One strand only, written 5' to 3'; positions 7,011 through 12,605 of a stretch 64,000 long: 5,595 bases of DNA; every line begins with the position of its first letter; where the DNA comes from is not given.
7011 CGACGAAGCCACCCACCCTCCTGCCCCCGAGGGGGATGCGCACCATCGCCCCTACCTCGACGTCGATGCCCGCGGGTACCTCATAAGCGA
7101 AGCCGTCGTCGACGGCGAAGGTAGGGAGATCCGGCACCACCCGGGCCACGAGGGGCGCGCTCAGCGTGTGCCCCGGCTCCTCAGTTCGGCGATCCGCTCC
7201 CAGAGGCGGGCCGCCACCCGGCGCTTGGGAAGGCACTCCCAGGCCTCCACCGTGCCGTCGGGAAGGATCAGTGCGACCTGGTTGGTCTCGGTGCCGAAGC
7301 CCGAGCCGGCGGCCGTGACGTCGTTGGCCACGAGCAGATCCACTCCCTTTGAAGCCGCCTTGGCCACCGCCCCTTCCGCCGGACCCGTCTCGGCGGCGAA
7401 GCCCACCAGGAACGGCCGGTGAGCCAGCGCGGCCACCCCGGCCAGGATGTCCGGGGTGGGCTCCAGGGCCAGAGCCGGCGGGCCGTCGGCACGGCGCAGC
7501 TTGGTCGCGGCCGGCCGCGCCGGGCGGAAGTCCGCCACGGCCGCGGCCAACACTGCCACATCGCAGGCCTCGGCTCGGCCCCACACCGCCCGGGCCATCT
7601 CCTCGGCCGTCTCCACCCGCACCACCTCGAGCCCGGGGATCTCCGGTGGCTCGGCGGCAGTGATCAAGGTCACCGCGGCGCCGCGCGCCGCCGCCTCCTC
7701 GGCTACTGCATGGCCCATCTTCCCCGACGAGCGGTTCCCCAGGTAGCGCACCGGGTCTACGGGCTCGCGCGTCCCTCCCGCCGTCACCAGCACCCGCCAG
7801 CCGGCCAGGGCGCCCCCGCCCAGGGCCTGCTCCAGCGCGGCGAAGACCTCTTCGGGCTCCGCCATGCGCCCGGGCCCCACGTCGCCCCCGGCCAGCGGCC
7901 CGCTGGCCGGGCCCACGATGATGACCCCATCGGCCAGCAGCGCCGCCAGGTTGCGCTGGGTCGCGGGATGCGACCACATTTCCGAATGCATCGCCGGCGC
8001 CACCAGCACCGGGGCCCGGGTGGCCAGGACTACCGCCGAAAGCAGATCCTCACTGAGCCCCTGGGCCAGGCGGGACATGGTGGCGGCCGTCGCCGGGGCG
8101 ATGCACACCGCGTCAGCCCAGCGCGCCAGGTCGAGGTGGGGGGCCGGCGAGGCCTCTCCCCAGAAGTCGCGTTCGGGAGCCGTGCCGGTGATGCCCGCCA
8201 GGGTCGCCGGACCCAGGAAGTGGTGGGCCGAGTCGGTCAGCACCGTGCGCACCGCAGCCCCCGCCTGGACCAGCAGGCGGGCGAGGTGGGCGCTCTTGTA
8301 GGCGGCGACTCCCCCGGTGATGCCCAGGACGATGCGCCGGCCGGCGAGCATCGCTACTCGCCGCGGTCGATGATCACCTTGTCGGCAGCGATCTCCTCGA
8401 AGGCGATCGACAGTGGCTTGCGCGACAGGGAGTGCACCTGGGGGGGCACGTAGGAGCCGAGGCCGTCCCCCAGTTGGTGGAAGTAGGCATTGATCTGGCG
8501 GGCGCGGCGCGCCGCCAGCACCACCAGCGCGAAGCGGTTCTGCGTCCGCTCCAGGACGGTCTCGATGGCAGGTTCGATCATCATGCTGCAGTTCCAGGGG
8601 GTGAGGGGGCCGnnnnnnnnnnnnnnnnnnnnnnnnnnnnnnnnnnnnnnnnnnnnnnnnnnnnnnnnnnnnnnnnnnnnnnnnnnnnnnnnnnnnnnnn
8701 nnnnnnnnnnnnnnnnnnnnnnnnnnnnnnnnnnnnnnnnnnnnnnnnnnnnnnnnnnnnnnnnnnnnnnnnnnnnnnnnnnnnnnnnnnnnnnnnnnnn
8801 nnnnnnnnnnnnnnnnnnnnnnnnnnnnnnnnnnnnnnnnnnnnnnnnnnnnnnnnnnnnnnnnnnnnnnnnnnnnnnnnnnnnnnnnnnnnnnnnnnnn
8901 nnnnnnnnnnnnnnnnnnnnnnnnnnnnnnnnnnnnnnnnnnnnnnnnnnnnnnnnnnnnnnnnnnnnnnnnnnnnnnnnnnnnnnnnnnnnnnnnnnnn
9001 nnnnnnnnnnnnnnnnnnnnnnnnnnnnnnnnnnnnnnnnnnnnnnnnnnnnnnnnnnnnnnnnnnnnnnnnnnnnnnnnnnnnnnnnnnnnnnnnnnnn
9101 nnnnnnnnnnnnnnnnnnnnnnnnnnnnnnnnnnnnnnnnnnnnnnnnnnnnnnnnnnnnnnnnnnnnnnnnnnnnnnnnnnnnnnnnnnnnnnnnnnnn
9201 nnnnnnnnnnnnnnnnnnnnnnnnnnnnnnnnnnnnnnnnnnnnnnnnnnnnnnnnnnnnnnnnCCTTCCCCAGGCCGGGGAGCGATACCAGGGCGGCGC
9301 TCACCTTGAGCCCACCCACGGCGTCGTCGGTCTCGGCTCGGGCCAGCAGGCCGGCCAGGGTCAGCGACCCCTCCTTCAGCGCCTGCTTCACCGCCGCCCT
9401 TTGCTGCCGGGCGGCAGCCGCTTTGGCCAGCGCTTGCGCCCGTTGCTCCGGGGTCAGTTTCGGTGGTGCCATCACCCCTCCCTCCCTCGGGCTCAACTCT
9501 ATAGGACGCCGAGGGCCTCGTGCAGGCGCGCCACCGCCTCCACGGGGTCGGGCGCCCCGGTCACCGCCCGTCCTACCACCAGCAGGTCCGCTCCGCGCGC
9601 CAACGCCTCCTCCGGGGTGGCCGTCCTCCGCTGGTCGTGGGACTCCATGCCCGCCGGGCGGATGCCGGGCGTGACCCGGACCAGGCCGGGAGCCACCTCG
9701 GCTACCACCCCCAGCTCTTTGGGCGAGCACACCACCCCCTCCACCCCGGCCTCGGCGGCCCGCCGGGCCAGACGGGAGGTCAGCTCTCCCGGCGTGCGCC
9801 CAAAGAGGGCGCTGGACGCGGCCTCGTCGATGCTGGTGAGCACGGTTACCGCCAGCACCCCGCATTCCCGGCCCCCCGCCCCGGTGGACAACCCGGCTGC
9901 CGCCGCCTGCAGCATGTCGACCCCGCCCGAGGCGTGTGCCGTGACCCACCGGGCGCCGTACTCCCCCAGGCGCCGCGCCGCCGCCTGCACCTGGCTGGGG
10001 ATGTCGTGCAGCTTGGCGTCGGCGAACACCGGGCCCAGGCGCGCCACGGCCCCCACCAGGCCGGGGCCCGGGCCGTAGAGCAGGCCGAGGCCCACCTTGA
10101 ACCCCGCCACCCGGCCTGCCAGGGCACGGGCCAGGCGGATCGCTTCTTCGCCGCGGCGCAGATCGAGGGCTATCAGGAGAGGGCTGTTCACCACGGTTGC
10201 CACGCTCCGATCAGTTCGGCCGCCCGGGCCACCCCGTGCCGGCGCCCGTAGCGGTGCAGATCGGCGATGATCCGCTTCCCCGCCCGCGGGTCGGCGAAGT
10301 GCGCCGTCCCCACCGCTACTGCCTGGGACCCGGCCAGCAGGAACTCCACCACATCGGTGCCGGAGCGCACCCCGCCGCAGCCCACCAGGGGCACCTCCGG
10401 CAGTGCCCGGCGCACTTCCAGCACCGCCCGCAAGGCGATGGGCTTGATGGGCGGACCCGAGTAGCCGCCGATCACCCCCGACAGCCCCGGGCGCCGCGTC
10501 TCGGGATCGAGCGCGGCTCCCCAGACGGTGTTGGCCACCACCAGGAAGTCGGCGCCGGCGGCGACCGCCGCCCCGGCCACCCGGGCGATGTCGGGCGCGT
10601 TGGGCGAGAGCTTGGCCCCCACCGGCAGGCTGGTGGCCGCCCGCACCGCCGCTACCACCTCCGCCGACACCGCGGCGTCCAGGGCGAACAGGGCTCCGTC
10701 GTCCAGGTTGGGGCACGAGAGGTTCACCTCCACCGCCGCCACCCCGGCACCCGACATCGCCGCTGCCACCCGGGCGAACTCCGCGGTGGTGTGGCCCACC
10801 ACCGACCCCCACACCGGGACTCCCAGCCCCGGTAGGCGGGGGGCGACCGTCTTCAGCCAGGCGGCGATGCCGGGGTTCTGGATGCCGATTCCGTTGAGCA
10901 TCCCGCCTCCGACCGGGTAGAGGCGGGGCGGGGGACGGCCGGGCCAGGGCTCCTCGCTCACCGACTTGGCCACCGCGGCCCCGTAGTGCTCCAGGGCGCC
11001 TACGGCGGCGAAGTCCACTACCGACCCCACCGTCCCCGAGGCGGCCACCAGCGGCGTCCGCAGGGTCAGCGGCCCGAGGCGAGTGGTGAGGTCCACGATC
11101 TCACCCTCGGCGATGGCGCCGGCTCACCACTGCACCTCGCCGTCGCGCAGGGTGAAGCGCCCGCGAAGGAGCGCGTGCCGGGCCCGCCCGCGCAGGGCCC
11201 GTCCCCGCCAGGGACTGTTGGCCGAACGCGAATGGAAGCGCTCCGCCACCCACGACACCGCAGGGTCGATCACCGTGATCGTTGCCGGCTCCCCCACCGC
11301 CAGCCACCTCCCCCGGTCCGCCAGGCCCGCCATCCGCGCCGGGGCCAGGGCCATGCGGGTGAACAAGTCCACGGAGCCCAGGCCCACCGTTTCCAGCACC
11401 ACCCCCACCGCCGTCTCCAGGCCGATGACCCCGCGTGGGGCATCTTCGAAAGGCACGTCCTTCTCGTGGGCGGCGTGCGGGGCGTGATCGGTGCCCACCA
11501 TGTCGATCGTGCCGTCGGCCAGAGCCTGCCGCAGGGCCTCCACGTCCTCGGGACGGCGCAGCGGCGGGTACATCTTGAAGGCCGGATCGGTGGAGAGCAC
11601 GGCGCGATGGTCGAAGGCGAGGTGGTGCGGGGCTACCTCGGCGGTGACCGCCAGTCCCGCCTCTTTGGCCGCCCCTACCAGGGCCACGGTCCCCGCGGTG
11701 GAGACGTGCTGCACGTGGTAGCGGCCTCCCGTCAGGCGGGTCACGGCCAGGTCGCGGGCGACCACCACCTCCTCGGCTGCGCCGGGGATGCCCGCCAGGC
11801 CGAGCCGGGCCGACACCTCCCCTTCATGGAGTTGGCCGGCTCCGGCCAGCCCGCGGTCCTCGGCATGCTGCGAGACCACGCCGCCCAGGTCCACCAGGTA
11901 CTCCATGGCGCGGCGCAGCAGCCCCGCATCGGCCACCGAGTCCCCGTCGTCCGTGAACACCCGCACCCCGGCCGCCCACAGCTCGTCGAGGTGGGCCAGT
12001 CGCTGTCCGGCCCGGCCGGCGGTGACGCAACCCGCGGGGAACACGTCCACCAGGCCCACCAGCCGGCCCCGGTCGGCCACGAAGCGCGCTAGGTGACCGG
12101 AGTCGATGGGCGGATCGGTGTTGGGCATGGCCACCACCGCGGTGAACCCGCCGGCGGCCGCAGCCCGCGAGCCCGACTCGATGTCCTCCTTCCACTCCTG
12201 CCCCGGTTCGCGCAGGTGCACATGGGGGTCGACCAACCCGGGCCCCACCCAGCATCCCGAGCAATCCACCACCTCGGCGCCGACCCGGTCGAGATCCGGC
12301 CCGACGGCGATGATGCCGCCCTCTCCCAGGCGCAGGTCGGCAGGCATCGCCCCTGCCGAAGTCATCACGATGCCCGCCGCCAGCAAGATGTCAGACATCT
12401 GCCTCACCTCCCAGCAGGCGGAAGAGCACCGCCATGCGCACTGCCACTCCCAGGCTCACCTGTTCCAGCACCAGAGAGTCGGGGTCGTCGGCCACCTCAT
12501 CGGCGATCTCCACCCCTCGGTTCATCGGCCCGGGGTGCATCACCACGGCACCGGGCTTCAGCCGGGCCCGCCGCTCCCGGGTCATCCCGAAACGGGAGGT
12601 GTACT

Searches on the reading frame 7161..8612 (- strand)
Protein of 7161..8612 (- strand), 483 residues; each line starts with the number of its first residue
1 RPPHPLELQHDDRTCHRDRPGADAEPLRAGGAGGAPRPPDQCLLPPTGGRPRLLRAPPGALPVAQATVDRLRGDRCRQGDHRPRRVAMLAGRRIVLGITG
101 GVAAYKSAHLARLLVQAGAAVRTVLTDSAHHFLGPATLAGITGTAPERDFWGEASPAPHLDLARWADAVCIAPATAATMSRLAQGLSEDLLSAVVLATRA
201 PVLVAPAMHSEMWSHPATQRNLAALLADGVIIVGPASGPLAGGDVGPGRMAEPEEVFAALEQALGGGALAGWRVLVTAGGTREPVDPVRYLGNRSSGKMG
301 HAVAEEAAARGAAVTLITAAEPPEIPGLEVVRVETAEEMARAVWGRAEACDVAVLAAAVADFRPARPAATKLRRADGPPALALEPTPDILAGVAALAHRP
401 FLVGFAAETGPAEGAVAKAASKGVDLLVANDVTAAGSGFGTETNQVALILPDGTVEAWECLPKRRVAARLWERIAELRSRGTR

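Call 73: search_protein_families(library=pfam, proteins=[window:7161-8612:-], max_evalue=0.001)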
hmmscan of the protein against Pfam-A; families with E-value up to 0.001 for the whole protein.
window:7161-8612:- (483 aa): 2 families
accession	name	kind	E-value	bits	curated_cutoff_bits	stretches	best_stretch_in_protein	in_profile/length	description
PF04127.22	DFP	-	9.9e-60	202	22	1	269-449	1-186/186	DNA/pantothenate metabolism flavoprotein C-terminal domain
PF02441.25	Flavoprotein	-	2.2e-29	102.6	22.7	1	93-263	2-161/162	Flavoprotein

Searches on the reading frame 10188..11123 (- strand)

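Call 7: search_protein_families(library=pfam, proteins=[window:10188-11123:-], max_evalue=0.001)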
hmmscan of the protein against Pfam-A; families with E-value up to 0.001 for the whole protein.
window:10188-11123:- (311 aa): 4 families
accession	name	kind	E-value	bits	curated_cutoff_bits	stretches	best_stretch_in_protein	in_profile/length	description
PF01180.27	DHO_dh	-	2.8e-55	188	27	1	12-290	2-288/291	Dihydroorotate dehydrogenase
PF01070.24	FMN_dh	-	7.9e-05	22.3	24.9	1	229-275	258-305/350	FMN-dependent dehydrogenase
PF01207.24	Dus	-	8.9e-05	22.2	20.4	1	113-280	65-222/311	Dihydrouridine synthase (Dus)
PF00977.27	His_biosynth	-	0.00097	19.1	23.6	0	231-287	62-117/228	Histidine biosynthesis protein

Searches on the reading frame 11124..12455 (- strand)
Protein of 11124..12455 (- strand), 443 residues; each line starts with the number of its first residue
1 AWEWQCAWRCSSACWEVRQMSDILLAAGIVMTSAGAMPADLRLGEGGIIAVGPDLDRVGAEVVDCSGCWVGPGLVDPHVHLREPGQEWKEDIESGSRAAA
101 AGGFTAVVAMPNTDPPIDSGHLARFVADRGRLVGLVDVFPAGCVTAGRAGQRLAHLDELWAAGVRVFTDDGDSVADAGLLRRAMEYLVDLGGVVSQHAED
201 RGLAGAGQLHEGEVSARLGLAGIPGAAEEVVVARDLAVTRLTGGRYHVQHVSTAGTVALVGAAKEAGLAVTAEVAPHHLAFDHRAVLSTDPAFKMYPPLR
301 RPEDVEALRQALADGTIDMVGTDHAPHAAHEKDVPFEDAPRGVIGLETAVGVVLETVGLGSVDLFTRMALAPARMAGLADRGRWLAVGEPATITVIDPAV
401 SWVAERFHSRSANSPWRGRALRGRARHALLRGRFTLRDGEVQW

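Call 7: search_protein_families(library=pfam, proteins=[window:11124-12455:-], max_evalue=0.001)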
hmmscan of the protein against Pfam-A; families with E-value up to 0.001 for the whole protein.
window:11124-12455:- (443 aa): 3 families
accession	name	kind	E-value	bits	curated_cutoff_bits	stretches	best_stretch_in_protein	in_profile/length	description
PF01979.26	Amidohydro_1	-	5.1e-16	59.3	25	1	70-398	2-320/345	Amidohydrolase family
PF12890.13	DHOase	-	6.1e-09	36.5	21.2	1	72-253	6-139/142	Dihydro-orotase-like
PF07969.17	Amidohydro_3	-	7e-07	29.5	29.7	1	61-107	1-47/472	Amidohydrolase family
